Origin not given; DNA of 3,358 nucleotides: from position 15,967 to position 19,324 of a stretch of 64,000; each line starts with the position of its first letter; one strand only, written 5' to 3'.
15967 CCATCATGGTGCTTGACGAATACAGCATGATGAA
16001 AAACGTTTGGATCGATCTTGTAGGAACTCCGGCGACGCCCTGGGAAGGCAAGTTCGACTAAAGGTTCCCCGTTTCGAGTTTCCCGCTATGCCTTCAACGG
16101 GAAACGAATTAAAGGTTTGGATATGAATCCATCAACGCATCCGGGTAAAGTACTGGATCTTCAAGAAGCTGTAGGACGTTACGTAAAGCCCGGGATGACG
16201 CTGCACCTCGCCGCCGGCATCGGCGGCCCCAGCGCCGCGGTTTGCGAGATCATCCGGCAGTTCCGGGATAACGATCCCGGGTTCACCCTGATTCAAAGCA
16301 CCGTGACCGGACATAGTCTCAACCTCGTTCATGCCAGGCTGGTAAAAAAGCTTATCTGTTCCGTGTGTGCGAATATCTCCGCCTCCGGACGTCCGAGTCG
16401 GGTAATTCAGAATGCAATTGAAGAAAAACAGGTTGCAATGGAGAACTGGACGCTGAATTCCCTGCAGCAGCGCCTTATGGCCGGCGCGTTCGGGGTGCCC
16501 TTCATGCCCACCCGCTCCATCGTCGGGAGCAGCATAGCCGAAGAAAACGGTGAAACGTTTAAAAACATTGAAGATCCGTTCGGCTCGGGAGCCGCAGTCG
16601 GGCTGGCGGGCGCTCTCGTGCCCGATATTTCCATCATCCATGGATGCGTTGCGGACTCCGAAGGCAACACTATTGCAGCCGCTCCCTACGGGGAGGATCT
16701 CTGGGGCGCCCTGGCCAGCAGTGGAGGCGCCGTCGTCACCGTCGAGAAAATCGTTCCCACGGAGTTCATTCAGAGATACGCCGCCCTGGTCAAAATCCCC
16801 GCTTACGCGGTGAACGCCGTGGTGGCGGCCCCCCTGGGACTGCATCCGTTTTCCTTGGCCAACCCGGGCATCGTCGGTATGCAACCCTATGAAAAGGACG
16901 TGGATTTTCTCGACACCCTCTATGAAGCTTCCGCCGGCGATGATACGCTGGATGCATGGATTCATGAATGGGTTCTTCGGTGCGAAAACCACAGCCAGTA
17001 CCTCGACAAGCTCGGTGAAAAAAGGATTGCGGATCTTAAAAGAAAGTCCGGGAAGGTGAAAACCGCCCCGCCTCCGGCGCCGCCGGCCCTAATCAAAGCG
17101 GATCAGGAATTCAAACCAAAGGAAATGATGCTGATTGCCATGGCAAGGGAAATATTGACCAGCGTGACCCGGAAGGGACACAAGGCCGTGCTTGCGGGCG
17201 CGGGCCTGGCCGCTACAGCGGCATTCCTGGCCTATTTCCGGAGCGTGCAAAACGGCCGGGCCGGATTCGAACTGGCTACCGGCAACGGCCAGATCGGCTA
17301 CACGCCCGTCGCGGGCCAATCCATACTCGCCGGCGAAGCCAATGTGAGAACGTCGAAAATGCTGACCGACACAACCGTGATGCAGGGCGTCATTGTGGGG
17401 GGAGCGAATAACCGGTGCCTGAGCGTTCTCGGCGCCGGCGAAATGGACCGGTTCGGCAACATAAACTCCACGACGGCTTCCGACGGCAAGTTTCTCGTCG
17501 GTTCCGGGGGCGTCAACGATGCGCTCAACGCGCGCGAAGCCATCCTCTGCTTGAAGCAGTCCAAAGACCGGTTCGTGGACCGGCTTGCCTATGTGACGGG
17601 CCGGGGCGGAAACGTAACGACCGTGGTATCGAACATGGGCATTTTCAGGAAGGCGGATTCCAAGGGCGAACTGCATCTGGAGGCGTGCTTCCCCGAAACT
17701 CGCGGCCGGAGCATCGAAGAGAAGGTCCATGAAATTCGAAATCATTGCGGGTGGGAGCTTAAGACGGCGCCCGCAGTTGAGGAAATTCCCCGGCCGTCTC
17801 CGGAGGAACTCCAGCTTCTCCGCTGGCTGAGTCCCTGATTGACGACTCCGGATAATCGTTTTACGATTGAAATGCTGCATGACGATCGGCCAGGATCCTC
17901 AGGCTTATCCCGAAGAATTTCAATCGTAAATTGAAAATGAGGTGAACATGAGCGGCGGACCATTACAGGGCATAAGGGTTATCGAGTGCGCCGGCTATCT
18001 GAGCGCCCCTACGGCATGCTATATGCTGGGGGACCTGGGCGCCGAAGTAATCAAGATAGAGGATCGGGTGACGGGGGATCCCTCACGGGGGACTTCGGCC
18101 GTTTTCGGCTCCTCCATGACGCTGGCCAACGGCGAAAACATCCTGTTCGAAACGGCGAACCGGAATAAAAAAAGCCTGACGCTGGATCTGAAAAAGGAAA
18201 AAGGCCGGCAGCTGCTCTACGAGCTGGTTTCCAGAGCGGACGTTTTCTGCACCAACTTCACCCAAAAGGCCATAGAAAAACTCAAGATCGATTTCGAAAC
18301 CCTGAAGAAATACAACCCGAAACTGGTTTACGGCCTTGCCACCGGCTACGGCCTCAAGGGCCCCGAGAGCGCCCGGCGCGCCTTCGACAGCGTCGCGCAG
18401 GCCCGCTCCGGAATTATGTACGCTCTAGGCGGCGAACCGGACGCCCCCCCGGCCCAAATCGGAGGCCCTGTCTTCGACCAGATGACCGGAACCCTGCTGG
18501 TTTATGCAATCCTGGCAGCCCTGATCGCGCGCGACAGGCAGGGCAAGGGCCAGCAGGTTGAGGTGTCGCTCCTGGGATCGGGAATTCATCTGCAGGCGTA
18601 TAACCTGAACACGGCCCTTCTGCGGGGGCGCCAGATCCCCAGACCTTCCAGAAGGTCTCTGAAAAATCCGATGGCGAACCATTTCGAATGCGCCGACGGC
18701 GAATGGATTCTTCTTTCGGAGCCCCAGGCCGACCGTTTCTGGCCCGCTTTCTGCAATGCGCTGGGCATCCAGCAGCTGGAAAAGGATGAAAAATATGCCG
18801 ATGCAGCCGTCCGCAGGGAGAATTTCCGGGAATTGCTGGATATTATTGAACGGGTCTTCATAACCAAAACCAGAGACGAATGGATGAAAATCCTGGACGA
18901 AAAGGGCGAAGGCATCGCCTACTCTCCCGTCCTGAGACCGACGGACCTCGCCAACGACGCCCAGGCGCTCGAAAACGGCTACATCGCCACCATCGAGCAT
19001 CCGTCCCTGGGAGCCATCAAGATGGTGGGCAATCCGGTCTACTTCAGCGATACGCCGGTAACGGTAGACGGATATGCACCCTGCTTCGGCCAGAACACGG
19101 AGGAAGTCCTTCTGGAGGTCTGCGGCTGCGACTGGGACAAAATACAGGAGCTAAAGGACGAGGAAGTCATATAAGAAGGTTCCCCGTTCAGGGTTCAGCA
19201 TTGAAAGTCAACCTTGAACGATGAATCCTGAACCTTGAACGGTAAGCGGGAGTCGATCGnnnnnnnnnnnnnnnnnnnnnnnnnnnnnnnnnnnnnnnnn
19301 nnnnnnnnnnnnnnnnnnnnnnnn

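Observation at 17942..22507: Glutamate-mutase-like B12 enzyme without MutL or methylaspartase, bracketed by CoA-transferases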

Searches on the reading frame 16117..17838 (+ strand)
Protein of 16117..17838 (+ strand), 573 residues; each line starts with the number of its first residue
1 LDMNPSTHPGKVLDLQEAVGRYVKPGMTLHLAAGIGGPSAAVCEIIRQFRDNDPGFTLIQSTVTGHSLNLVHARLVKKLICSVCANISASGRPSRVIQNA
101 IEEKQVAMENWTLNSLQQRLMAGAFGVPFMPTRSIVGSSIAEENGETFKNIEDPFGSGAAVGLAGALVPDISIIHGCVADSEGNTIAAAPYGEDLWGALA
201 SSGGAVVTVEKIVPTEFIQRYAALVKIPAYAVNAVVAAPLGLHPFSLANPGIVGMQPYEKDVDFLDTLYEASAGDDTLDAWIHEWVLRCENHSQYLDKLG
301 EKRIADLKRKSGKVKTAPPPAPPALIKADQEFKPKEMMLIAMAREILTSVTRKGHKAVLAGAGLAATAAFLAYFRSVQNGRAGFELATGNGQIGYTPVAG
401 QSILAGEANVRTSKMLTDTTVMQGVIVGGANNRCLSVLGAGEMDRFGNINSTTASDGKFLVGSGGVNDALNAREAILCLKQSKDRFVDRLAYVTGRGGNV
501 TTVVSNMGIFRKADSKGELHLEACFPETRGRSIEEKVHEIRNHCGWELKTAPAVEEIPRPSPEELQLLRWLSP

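Call 3: search_protein_families(library=pfam, proteins=[window:16117-17838:+])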
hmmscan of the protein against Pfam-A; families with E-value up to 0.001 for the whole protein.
window:16117-17838:+ (573 aa): 1 family
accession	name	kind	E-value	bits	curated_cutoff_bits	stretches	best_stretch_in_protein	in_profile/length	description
PF01144.29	CoA_trans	-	7.4e-24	84.8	23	1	14-237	3-216/217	Coenzyme A transferase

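Call 4: search_protein_families(library=ncbifam, proteins=[window:16117-17838:+])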
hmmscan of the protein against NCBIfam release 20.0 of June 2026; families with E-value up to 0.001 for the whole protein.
window:16117-17838:+ (573 aa): 2 families
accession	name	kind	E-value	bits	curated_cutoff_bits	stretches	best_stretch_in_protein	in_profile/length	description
TIGR01584.1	citF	equivalog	0.00014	20.6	501.45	0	431-511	343-427/492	citrate lyase subunit alpha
TIGR02429.1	pcaI_scoA_fam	subfamily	0.0003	20.2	128.5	1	68-186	63-169/222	3-oxoacid CoA-transferase subunit A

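Call 33: search_solved_structures(query=window:16117-17838:+, max_evalue=0.001)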
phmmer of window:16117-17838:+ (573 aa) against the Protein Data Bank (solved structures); distinct sequences matched with E-value up to 0.001: 6.
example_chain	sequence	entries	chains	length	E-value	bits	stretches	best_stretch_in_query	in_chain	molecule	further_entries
1poi_A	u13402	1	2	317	3.9e-22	81.8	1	11-309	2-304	GLUTACONATE COENZYME A-TRANSFERASE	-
5mzw_A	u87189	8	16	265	3.4e-11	45.7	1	16-258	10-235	Glutaconate CoA-transferase family, subunit A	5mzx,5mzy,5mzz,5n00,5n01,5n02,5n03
6coj_A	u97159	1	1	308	1.4e-08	37.1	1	11-250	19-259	Probable CoA-transferase alpha subunit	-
6co6_A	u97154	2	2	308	2.4e-08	36.2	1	12-250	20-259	Probable CoA-transferase alpha subunit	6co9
1poi_B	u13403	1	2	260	1.6e-06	30.3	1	432-497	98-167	GLUTACONATE COENZYME A-TRANSFERASE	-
6con_A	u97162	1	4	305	4.1e-06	28.9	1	110-251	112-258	CoA-transferase subunit alpha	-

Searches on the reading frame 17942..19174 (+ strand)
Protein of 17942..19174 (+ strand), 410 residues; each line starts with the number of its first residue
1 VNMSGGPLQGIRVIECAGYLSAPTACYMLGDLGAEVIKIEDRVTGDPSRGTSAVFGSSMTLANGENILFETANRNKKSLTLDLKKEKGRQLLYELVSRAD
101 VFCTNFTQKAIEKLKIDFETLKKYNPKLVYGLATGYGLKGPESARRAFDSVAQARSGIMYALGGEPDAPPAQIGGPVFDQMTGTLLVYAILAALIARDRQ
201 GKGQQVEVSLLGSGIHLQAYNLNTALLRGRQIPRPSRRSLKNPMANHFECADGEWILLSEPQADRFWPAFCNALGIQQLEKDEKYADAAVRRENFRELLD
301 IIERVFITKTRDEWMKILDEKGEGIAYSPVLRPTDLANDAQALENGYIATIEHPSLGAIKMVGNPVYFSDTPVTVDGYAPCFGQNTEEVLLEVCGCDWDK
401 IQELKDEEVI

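Call 3: search_protein_families(library=pfam, proteins=[window:17942-19174:+])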
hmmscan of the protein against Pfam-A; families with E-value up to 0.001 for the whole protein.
window:17942-19174:+ (410 aa): 1 family
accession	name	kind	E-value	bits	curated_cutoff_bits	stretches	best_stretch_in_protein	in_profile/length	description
PF02515.22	CoA_transf_3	-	1.4e-110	370.4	23.3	1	8-386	1-366/366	CoA-transferase family III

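Call 4: search_protein_families(library=ncbifam, proteins=[window:17942-19174:+])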
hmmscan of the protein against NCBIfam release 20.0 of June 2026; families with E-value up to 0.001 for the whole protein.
window:17942-19174:+ (410 aa): 7 families
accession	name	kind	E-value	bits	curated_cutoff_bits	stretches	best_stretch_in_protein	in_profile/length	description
TIGR03253.1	oxalate_frc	equivalog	5.6e-66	222.9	504.2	2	7-213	3-202/416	formyl-CoA transferase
NF003809.0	PRK05398.1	subfamily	1.1e-65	221.9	442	2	7-216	4-206/416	formyl-CoA transferase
NF052585.1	SucGlutTfsCaiB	equivalog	1.2e-61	208.5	750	1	5-393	5-388/394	succinate--glutarate CoA-transferase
NF008511.0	PRK11430.1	equivalog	3.1e-50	171.4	522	1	2-370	4-355/381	CoA:oxalate CoA-transferase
NF041294.1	Scnl_mescCoAtase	equivalog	2e-49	168.7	700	1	8-390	4-380/381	succinyl-CoA:mesaconate CoA-transferase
NF002914.1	PRK03525.1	equivalog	6.3e-30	104.4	413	1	6-408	8-395/400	L-carnitine CoA-transferase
TIGR04253.1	mesacon_CoA_iso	equivalog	1.4e-24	86.8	725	1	7-410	2-400/403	2-methylfumaryl-CoA isomerase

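Call 34: search_solved_structures(query=window:17942-19174:+, max_evalue=1e-20)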
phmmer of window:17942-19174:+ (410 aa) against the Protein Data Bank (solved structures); distinct sequences matched with E-value up to 1e-20: 32.
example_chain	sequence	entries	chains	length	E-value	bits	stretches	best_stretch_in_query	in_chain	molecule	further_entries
10uh_A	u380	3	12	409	1.4e-52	182.2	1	7-404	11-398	Formyl-coenzyme a transferase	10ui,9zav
9br6_A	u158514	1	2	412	1.5e-50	175.5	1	6-405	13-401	Succinate--hydroxymethylglutarate CoA-transferase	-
9br7_A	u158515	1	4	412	2.3e-50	174.9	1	6-405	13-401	Succinate--hydroxymethylglutarate CoA-transferase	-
4ed9_A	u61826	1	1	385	2.1e-45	158.6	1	3-385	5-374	CAIB/BAIF family protein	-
4hl6_A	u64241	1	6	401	6.6e-44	153.6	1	2-370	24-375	Uncharacterized protein YfdE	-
3ubm_A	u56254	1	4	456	1.6e-40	142.5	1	5-217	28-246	Formyl-CoA:oxalate CoA-transferase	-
5yit_A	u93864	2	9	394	7.5e-39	137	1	6-322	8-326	CoA transferase III | Uncharacterized protein Rv3272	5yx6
2vjq_A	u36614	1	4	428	4.9e-38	134.3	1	7-219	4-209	FORMYL-COENZYME A TRANSFERASE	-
2vjo_A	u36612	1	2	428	5.4e-38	134.2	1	7-219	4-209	FORMYL-COENZYME A TRANSFERASE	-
2vjp_A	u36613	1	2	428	5.7e-38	134.1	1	7-219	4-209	FORMYL-COENZYME A TRANSFERASE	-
2vjn_A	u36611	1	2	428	7.4e-38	133.7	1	7-219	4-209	FORMYL-COENZYME A TRANSFERASE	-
2vjk_A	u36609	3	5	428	7.4e-38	133.7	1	7-219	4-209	FORMYL-COENZYME A TRANSFERASE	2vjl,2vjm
1p5h_A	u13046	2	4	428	7.4e-38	133.7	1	7-219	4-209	Formyl-coenzyme A transferase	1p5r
1pt5_A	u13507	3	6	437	8.1e-38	133.6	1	5-217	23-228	Hypothetical protein yfdW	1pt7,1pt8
1t4c_A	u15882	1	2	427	8.4e-38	133.5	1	7-219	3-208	Formyl-CoA:oxalate CoA-transferase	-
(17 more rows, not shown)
